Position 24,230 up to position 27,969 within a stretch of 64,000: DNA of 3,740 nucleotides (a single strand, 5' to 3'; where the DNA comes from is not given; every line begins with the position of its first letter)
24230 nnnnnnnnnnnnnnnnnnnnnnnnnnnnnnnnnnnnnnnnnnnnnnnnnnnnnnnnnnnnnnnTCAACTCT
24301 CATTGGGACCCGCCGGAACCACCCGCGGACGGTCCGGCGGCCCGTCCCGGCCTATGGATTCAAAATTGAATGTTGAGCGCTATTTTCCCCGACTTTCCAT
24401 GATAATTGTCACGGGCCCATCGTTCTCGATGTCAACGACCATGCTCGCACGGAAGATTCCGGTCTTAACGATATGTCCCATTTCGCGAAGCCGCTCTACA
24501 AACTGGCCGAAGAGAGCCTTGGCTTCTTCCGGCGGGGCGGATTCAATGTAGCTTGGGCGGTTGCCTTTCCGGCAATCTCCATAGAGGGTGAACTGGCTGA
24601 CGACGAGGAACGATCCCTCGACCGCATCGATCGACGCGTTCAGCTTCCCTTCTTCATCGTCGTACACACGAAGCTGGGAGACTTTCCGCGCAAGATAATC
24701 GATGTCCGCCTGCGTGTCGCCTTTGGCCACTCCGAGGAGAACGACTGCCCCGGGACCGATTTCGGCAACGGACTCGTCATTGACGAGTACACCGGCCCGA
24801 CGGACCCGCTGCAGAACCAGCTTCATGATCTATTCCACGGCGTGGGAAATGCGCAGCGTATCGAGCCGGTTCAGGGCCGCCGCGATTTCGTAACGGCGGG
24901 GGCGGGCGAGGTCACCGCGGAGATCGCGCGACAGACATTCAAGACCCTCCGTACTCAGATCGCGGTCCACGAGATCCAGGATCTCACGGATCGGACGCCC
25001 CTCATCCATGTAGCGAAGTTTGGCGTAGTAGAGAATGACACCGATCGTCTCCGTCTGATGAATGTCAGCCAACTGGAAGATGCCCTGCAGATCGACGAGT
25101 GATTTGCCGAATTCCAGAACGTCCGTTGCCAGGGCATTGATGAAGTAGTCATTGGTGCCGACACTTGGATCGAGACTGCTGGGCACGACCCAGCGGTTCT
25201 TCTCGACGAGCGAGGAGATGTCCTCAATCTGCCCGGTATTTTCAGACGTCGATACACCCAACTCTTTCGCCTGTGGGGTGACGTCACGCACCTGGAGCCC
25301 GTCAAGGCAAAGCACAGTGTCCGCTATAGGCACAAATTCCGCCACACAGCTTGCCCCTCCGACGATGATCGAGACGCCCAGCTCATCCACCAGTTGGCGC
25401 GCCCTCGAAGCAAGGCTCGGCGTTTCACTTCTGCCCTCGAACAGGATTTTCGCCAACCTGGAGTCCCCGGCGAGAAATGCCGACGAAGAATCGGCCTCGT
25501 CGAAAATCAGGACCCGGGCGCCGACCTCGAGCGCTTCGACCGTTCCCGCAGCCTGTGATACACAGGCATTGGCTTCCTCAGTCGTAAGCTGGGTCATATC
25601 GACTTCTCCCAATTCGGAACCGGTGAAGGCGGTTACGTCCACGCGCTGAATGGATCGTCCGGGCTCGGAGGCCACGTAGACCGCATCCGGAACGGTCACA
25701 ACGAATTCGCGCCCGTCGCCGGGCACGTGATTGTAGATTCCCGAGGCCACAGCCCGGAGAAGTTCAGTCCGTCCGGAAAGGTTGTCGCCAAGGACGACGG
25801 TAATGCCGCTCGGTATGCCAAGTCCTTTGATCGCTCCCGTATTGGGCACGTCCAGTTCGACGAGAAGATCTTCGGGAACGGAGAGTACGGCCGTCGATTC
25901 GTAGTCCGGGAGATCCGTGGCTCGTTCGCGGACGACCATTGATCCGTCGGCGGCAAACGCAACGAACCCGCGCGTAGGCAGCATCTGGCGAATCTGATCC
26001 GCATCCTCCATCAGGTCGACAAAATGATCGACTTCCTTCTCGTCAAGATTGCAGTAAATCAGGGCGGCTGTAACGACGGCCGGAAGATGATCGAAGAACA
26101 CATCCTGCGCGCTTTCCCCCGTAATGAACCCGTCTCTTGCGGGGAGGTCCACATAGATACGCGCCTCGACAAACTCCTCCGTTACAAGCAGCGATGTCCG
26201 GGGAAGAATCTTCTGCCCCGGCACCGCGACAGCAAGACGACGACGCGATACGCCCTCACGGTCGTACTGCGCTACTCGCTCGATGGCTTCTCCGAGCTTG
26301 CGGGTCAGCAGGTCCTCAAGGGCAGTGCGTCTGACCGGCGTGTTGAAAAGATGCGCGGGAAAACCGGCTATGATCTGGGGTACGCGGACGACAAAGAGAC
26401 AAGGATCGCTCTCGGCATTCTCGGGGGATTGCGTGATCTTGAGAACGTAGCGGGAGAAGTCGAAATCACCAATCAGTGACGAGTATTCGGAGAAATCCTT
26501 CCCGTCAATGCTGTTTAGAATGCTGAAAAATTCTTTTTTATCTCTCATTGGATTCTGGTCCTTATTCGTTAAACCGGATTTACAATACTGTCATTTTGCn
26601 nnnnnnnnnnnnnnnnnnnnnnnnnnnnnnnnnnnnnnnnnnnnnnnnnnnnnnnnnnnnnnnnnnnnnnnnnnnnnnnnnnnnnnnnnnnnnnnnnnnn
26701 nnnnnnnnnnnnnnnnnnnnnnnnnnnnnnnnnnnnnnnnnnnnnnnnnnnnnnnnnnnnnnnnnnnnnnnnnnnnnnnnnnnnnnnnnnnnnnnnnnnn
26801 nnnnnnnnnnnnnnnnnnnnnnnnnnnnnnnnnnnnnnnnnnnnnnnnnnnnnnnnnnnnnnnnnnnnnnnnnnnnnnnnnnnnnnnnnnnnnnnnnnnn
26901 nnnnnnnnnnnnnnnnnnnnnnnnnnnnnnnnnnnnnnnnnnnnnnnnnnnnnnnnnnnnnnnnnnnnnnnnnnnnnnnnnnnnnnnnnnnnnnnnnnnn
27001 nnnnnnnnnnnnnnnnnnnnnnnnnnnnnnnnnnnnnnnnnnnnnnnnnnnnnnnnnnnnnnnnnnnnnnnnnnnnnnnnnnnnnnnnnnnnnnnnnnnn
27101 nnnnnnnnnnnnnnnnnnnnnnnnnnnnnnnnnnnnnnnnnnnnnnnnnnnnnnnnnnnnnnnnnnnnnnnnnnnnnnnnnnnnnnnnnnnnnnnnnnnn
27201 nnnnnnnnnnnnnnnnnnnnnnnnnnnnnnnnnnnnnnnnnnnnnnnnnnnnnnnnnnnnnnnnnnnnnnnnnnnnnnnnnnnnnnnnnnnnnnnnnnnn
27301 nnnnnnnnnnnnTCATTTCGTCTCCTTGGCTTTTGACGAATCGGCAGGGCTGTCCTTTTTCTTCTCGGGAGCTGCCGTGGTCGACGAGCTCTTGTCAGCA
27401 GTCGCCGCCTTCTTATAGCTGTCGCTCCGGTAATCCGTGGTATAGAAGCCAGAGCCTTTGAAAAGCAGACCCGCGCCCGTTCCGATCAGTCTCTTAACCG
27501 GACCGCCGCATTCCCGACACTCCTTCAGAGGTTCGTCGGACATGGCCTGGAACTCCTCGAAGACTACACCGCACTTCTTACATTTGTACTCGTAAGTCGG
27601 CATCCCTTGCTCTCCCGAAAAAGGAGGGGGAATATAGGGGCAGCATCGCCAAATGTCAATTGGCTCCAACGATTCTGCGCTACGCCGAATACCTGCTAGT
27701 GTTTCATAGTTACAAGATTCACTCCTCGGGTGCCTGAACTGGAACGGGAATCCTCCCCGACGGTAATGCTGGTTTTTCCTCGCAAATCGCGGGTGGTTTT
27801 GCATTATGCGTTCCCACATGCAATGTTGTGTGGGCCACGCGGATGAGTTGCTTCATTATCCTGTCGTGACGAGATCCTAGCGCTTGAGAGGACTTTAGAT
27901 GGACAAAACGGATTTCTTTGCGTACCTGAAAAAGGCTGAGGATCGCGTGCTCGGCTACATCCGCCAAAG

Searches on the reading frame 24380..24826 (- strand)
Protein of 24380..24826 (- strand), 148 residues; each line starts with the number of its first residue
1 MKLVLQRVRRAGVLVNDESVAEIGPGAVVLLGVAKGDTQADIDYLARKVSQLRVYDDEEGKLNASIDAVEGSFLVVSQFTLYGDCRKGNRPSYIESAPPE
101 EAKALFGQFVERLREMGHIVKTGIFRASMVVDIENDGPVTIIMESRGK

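Call 61: search_protein_families(library=ncbifam, proteins=[window:24380-24826:-], max_evalue=0.00001)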
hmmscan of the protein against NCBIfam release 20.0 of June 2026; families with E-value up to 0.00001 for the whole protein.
window:24380-24826:- (148 aa): 1 family
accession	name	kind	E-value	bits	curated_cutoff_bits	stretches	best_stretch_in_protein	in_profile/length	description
TIGR00256.1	TIGR00256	equivalog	2.1e-49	167.8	101.5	1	1-145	1-145/146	D-aminoacyl-tRNA deacylase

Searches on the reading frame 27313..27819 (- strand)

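Call 21: search_protein_families(library=pfam, proteins=[window:27313-27819:-], max_evalue=0.0001)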
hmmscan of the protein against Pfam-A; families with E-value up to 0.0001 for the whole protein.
window:27313-27819:- (168 aa): 1 family
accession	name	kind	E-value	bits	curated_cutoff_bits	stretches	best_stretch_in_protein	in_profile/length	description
PF09723.15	Zn_ribbon_8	-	4.8e-17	62.1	34.4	1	73-112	1-41/41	Zinc ribbon domain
